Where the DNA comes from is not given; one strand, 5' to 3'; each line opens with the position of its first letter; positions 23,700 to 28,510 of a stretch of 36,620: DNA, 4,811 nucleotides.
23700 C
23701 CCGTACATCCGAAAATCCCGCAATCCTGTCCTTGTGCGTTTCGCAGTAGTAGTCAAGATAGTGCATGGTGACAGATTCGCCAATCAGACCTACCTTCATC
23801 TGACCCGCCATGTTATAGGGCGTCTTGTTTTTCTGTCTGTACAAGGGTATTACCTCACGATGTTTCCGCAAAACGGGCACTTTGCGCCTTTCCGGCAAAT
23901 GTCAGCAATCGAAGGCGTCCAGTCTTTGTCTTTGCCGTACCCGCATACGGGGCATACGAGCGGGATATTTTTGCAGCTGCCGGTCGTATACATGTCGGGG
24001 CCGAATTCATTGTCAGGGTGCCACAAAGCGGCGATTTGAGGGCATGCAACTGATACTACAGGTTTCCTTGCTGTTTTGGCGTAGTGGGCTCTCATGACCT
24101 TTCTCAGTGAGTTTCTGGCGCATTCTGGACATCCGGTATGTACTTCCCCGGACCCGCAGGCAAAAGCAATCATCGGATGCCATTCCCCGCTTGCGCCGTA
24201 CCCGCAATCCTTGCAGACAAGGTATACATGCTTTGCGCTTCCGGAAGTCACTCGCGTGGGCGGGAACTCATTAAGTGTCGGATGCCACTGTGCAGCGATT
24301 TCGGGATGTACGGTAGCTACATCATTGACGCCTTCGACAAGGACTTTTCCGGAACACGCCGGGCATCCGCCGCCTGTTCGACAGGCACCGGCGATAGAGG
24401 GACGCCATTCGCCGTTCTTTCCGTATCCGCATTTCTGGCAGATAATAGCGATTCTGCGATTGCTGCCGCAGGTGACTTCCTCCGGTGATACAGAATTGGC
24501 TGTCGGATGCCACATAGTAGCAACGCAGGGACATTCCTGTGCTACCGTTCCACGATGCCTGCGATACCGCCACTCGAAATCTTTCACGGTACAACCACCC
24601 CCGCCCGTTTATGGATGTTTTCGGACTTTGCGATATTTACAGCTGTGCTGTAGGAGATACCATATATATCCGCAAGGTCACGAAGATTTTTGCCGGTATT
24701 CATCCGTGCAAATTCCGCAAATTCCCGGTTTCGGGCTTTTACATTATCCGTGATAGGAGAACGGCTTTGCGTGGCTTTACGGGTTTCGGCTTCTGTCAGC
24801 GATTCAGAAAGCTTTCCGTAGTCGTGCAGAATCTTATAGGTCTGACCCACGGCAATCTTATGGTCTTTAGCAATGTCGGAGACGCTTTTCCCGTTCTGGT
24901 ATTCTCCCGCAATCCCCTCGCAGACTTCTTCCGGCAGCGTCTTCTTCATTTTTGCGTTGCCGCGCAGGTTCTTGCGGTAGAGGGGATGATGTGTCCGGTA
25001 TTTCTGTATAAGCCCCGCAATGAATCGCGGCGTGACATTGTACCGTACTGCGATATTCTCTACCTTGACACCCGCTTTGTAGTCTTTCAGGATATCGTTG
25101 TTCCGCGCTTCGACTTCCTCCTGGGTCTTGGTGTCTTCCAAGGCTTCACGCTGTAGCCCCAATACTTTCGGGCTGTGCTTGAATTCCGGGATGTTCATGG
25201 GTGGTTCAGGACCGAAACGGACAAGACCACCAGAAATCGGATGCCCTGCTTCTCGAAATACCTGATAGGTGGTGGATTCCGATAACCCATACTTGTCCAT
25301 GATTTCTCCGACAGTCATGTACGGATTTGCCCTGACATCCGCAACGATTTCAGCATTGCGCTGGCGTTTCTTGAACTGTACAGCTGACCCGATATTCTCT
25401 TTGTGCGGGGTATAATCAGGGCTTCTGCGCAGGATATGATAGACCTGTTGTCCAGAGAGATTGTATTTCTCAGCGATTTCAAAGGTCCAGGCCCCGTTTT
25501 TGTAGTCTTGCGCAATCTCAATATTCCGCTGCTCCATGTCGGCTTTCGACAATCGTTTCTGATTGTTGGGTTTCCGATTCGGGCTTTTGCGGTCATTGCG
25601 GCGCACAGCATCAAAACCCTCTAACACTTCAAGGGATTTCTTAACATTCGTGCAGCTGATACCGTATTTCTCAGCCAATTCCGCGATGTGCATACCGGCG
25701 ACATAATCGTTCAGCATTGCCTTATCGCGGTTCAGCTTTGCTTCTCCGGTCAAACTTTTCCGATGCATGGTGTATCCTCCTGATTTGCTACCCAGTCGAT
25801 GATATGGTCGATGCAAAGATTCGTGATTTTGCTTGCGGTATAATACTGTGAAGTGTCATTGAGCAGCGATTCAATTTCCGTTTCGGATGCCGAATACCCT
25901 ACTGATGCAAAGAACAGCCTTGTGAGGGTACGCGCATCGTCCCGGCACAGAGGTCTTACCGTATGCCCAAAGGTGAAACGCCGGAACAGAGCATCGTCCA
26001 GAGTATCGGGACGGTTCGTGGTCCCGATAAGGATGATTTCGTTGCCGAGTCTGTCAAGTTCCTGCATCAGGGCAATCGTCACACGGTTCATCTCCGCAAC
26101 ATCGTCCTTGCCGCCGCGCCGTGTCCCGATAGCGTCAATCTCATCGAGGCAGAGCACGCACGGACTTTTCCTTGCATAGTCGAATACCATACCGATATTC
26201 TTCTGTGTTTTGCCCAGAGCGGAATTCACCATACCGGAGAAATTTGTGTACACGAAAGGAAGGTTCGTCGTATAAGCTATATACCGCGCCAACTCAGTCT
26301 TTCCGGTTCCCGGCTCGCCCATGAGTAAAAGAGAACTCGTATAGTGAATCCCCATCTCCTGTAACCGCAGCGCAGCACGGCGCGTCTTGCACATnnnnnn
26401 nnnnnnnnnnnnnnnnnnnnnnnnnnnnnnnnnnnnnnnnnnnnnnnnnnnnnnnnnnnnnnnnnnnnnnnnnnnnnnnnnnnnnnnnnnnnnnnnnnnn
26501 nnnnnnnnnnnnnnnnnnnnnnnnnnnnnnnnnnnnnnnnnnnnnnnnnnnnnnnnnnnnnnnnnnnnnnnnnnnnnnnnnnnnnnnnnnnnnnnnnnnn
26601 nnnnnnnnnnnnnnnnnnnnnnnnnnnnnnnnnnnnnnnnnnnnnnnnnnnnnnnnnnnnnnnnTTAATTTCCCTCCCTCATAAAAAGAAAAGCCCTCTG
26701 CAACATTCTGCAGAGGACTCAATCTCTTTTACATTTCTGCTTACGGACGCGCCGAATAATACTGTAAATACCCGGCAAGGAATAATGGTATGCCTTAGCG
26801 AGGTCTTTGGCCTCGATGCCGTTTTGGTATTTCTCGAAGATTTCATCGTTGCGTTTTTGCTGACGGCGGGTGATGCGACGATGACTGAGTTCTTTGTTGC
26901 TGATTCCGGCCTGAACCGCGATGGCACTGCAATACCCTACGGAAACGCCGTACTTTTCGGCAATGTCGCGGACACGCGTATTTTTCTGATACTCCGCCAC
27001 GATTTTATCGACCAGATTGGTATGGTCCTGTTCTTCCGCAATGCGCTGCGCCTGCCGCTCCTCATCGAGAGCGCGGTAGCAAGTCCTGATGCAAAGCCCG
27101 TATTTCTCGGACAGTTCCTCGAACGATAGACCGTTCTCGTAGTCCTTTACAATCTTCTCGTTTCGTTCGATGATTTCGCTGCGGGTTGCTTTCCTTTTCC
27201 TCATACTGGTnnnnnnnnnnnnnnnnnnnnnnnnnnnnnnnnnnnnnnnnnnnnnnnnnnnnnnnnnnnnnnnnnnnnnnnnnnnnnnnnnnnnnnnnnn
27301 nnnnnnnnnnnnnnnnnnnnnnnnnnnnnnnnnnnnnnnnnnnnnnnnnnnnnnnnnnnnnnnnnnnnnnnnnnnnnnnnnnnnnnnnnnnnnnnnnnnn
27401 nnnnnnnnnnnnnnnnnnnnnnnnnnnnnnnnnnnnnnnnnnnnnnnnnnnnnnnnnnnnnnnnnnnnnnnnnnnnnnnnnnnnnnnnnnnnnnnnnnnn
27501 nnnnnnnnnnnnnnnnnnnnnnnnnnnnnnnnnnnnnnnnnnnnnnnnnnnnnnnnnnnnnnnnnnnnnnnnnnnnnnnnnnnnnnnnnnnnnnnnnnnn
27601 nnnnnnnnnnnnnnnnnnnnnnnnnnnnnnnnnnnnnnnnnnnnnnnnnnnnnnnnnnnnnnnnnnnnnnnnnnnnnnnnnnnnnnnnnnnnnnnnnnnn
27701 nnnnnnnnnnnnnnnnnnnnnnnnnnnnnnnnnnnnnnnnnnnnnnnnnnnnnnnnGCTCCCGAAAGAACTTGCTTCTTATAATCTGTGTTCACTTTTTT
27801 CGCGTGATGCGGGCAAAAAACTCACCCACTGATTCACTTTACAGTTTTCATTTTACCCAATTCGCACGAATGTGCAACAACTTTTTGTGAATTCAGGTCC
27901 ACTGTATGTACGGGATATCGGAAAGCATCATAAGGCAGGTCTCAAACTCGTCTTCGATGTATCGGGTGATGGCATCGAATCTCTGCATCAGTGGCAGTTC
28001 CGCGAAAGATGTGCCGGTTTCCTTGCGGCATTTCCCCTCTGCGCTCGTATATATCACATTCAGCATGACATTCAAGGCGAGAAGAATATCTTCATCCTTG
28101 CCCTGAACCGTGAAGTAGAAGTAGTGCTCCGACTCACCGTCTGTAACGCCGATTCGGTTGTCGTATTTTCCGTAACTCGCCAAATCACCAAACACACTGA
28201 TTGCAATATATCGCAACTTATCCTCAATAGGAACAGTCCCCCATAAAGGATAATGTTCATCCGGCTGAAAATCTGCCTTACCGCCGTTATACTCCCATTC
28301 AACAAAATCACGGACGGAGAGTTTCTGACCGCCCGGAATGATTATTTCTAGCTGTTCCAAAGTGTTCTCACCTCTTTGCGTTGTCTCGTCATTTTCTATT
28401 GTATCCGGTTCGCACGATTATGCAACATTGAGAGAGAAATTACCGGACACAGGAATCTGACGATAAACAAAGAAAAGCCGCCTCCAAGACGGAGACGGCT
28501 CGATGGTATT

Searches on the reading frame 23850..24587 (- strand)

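Call 16: search_protein_families(library=pfam, proteins=[window:23850-24587:-], max_evalue=0.01)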
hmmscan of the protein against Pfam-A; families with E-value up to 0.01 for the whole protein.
window:23850-24587:- (245 aa): 1 family
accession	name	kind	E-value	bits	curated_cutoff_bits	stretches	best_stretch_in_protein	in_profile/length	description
PF14311.12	DUF4379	-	1e-23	83.7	24.5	3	23-81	2-56/56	Probable Treble clef zinc finger domain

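Call 63: search_protein_families(library=phrogs, proteins=[window:23850-24587:-], max_evalue=0.001)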
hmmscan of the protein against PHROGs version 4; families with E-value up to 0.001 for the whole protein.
window:23850-24587:- (245 aa): 1 family
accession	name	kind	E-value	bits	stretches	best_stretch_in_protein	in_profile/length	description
phrog_559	-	DNA, RNA and nucleotide metabolism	5.4e-05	23.2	1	41-242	147-305/607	HNH endonuclease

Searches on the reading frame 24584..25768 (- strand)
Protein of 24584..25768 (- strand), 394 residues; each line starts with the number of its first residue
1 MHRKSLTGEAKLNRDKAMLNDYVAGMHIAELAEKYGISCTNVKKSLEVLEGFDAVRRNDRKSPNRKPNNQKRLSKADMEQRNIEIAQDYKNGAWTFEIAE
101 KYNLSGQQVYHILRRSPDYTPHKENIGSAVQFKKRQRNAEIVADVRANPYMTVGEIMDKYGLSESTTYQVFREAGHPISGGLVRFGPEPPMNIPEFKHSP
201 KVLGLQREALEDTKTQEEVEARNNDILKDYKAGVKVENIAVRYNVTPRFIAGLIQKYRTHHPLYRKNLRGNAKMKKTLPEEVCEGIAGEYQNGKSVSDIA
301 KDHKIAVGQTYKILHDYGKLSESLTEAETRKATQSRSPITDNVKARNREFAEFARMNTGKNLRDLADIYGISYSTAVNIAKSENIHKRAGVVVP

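Call 16: search_protein_families(library=pfam, proteins=[window:24584-25768:-], max_evalue=0.01)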
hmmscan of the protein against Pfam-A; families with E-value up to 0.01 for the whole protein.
window:24584-25768:- (394 aa): 25 families
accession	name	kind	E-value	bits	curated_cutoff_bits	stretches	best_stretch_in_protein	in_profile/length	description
PF13518.12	HTH_28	-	1.1e-18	67.4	25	0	226-260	5-39/52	Helix-turn-helix domain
PF13384.12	HTH_23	-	9.2e-18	63.9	24.6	0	135-172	4-39/50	Homeodomain-like domain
PF08765.17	Mor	-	8.3e-16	58.4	24.9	1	75-116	55-95/107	Mor transcription activator family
PF02796.21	HTH_7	-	9.5e-13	48.5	23.8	0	290-316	18-44/45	Helix-turn-helix domain of resolvase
PF13551.12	HTH_29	-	2.4e-09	37.6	28.1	0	226-265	4-46/64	Winged helix-turn helix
PF04967.18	HTH_10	-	3.9e-07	30.2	23.1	0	24-47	22-45/53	HTH DNA binding domain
PF13412.12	HTH_24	-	2.7e-06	27.3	21.9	0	146-167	13-34/48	Winged helix-turn-helix DNA-binding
PF01978.25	TrmB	-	5e-06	26.7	25.6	0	26-61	23-58/68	Sugar-specific transcriptional regulator TrmB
PF12668.12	DUF3791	-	6.6e-06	26.5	25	0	97-116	9-28/60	Protein of unknown function (DUF3791)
PF01527.26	HTH_Tnp_1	-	2.3e-05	25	24.1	0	277-323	6-54/75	Transposase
PF00196.25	GerE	-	2.3e-05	24.3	23.5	0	13-44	5-36/57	Bacterial regulatory proteins, luxR family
PF09339.16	HTH_IclR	-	0.00013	22.2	22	0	148-169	16-37/52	IclR helix-turn-helix domain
PF19575.5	HTH_58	-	0.00019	21.7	23.8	0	6-44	7-45/62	Helix-turn-helix domain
PF04545.22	Sigma70_r4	-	0.00026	20.9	24.1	0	22-43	17-38/50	Sigma-70, region 4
PF00392.27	GntR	-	0.00034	20.7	27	0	25-61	21-60/64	Bacterial regulatory proteins, gntR family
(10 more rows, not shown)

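Call 46: search_protein_families(library=phrogs, proteins=[window:24584-25768:-], max_evalue=0.001)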
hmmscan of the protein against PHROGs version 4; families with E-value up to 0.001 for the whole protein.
window:24584-25768:- (394 aa): 28 families (the best 25 are shown)
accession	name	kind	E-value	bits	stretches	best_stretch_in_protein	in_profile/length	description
phrog_1303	-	DNA, RNA and nucleotide metabolism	1.6e-22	81.1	2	275-388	21-126/184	DNA binding protein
phrog_532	-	transcription regulation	7.6e-21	75.6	1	76-116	78-117/132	late transcriptional activator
phrog_836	-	transcription regulation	1.4e-20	74.8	0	75-119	79-123/133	late transcriptional activator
phrog_11376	-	unknown function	2.8e-12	48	0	211-249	82-120/134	-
phrog_151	-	integration and excision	5.2e-12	46.1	2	225-349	71-201/582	transposase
phrog_4151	-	DNA, RNA and nucleotide metabolism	9.5e-09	36.3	0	11-45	6-40/154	DNA binding protein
phrog_125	-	DNA, RNA and nucleotide metabolism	1.1e-08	36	0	258-336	142-222/254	DNA invertase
phrog_9586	-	unknown function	2.5e-08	34.9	0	68-115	252-299/313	-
phrog_4538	-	unknown function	6.5e-08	32.9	0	66-127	342-397/447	-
phrog_4629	-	DNA, RNA and nucleotide metabolism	8.2e-08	33.1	0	17-42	44-69/87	HTH DNA binding domain protein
phrog_12251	-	unknown function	1.4e-07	32.4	0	220-318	131-219/224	-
phrog_645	-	DNA, RNA and nucleotide metabolism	2.5e-07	32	0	4-46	16-59/196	Rnase E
phrog_509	-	head and packaging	4.3e-07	30.7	0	14-46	10-42/238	terminase small subunit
phrog_23746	-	unknown function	6.5e-07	30.2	0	12-44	47-79/244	-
phrog_25288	-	unknown function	7.8e-07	29.9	1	19-110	11-101/234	-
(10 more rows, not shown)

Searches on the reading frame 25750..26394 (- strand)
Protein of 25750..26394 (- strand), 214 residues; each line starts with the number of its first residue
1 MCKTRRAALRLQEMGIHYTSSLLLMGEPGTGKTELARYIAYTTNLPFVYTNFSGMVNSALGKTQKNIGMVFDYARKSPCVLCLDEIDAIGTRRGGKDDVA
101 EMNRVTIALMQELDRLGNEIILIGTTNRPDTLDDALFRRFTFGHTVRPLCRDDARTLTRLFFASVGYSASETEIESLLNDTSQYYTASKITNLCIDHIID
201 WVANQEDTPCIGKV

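Call 16: search_protein_families(library=pfam, proteins=[window:25750-26394:-], max_evalue=0.01)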
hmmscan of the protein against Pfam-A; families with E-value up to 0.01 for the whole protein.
window:25750-26394:- (214 aa): 9 families
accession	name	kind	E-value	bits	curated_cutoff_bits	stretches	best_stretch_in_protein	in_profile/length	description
PF00004.35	AAA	-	2.3e-30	106.2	21.2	1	22-141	1-124/131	ATPase family associated with various cellular activities (AAA)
PF07728.20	AAA_5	-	3.7e-09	37.1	22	1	22-140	2-139/139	AAA domain (dynein-related subfamily)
PF13401.12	AAA_22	-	1.6e-05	25.7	27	1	18-52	4-41/130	AAA domain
PF13191.12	AAA_16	-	0.00013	22.9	32.6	1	11-41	16-46/167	AAA ATPase domain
PF20720.3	nSTAND3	-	0.001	19.2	27.2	1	20-126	18-110/155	Novel STAND NTPase 3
PF06745.19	ATPase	-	0.001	18.9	26.6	0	14-137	14-140/231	KaiC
PF00158.32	Sigma54_activat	-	0.006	16.7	20.2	0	10-55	13-61/168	Sigma-54 interaction domain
PF13238.12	AAA_18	-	0.0077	17.1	29.4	0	23-99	2-53/128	AAA domain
PF05496.18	RuvB_N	-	0.0085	16.3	27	0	21-50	35-64/159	Holliday junction DNA helicase RuvB P-loop domain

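Call 63: search_protein_families(library=phrogs, proteins=[window:25750-26394:-], max_evalue=0.001)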
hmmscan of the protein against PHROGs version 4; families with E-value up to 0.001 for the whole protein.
window:25750-26394:- (214 aa): 14 families
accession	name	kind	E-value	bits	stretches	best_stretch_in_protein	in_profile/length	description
phrog_3757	-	unknown function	1.2e-54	187.1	1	3-206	110-312/367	-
phrog_10401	-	other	2e-24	87.3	1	20-149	461-587/667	ATPase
phrog_30773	-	unknown function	6.9e-20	71.9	1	10-146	187-329/666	-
phrog_9172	-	unknown function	1.8e-17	64.3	1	13-142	102-238/509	-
phrog_7485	-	unknown function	3.5e-16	60.2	1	12-172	220-385/430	-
phrog_8638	-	unknown function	1.4e-09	38.2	1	13-140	299-428/568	-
phrog_168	-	DNA, RNA and nucleotide metabolism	6.7e-09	36.8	1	21-156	44-164/314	clamp loader of DNA polymerase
phrog_4339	-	unknown function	2.6e-08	34.5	1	5-53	37-85/552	-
phrog_5846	-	DNA, RNA and nucleotide metabolism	2.9e-07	31.1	1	18-91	37-73/380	clamp loader of DNA polymerase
phrog_5424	-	other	1.3e-06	28.4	1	24-85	285-354/527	ATPase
phrog_29662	-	other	1.4e-05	25.1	1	20-162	350-486/548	ATP-dependent protease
phrog_11838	-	DNA, RNA and nucleotide metabolism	5.8e-05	23.4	1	21-97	42-120/420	clamp loader of DNA polymerase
phrog_7998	-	unknown function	0.00032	21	0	20-56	41-82/339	-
phrog_249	-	moron, auxiliary metabolic gene and host takeover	0.00038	20.9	1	21-58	129-166/380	porphyrin biosynthesis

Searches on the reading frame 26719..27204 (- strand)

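Call 16: search_protein_families(library=pfam, proteins=[window:26719-27204:-], max_evalue=0.01)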
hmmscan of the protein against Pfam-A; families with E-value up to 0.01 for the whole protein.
window:26719-27204:- (161 aa): 11 families
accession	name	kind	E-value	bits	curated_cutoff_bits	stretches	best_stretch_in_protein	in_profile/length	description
PF08765.17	Mor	-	5.8e-14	52.4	24.9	2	64-160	10-102/107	Mor transcription activator family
PF13518.12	HTH_28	-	1.1e-10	41.8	25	1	17-51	4-38/52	Helix-turn-helix domain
PF13384.12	HTH_23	-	5.2e-07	29.7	24.6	0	17-47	9-39/50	Homeodomain-like domain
PF13412.12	HTH_24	-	6.1e-06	26.1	21.9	0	78-94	20-36/48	Winged helix-turn-helix DNA-binding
PF19575.5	HTH_58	-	9.5e-06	25.9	23.8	1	53-101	5-52/62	Helix-turn-helix domain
PF12298.14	Bot1p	-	0.00053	20.6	23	0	15-40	22-48/172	Eukaryotic mitochondrial regulator protein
PF19610.4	DUF6115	-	0.00061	20.6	27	0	104-139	85-120/134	Family of unknown function (DUF6115)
PF23127.1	DotM_C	-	0.0028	18.4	27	0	104-155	57-106/172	DotM, C-terminal cytoplasmic domain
PF04255.20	DUF433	-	0.0031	17.7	23.6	0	17-40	23-47/56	Protein of unknown function (DUF433)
PF13730.12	HTH_36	-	0.0034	17.6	25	0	27-48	27-48/55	Helix-turn-helix domain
PF02796.21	HTH_7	-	0.0041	17.7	23.8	0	117-140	9-32/45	Helix-turn-helix domain of resolvase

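Call 46: search_protein_families(library=phrogs, proteins=[window:26719-27204:-], max_evalue=0.001)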
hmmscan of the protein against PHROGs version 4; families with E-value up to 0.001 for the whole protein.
window:26719-27204:- (161 aa): 21 families
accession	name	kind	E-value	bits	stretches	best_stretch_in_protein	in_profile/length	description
phrog_1303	-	DNA, RNA and nucleotide metabolism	3.5e-15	57.2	2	63-150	27-118/184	DNA binding protein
phrog_532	-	transcription regulation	5.6e-14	53.4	1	114-160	79-124/132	late transcriptional activator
phrog_836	-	transcription regulation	5.8e-12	46.9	1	13-55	84-124/133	late transcriptional activator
phrog_509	-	head and packaging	4.1e-08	34.1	0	112-157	4-49/238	terminase small subunit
phrog_11376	-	unknown function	9.1e-08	33.4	1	16-90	49-119/134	-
phrog_4538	-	unknown function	1.3e-07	31.9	0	13-48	356-391/447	-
phrog_4629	-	DNA, RNA and nucleotide metabolism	1.8e-07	32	0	65-96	42-73/87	HTH DNA binding domain protein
phrog_645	-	DNA, RNA and nucleotide metabolism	1.1e-06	29.9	1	1-57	13-69/196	Rnase E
phrog_5735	-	unknown function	4.6e-06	27.7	0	10-41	48-79/88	-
phrog_125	-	DNA, RNA and nucleotide metabolism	6.1e-06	27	0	2-81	159-235/254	DNA invertase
phrog_23760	-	unknown function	1.6e-05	25.5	0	14-56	91-135/222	-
phrog_4151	-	DNA, RNA and nucleotide metabolism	1.8e-05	25.6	0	9-42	4-37/154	DNA binding protein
phrog_12251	-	unknown function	4.3e-05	24.3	0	67-156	136-221/224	-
phrog_9186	-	unknown function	6.3e-05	23.4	0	16-88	245-327/358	-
phrog_59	-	DNA, RNA and nucleotide metabolism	0.00014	22.4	0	79-157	250-321/423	HNH endonuclease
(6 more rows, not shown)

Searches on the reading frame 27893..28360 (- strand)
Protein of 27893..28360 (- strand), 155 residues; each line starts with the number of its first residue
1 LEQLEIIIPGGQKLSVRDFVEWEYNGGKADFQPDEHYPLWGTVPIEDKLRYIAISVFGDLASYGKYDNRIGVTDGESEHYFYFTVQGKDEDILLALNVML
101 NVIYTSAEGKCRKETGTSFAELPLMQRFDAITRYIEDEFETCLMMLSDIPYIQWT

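Call 16: search_protein_families(library=pfam, proteins=[window:27893-28360:-], max_evalue=0.01)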
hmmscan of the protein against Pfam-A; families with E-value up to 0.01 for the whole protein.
window:27893-28360:- (155 aa): 0 families

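Call 46: search_protein_families(library=phrogs, proteins=[window:27893-28360:-], max_evalue=0.001)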
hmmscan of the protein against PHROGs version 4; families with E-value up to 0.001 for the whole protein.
window:27893-28360:- (155 aa): 0 families

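Call 57: search_solved_structures(query=window:27893-28360:-, max_evalue=1)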
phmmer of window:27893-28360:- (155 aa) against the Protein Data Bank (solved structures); distinct sequences matched with E-value up to 1: 5.
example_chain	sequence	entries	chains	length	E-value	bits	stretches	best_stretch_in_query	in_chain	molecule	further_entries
2m7n_A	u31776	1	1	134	0.69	13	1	76-121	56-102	Calcium-binding protein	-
6l1e_A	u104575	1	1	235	0.72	12.9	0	73-122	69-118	FACT complex subunit SSRP1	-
4ifs_A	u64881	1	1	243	0.76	12.8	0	73-122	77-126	FACT complex subunit SSRP1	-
5ums_A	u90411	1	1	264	0.87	12.6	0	73-122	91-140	FACT complex subunit SSRP1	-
1jfj_A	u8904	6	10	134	0.96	12.5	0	76-121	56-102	CALCIUM-BINDING PROTEIN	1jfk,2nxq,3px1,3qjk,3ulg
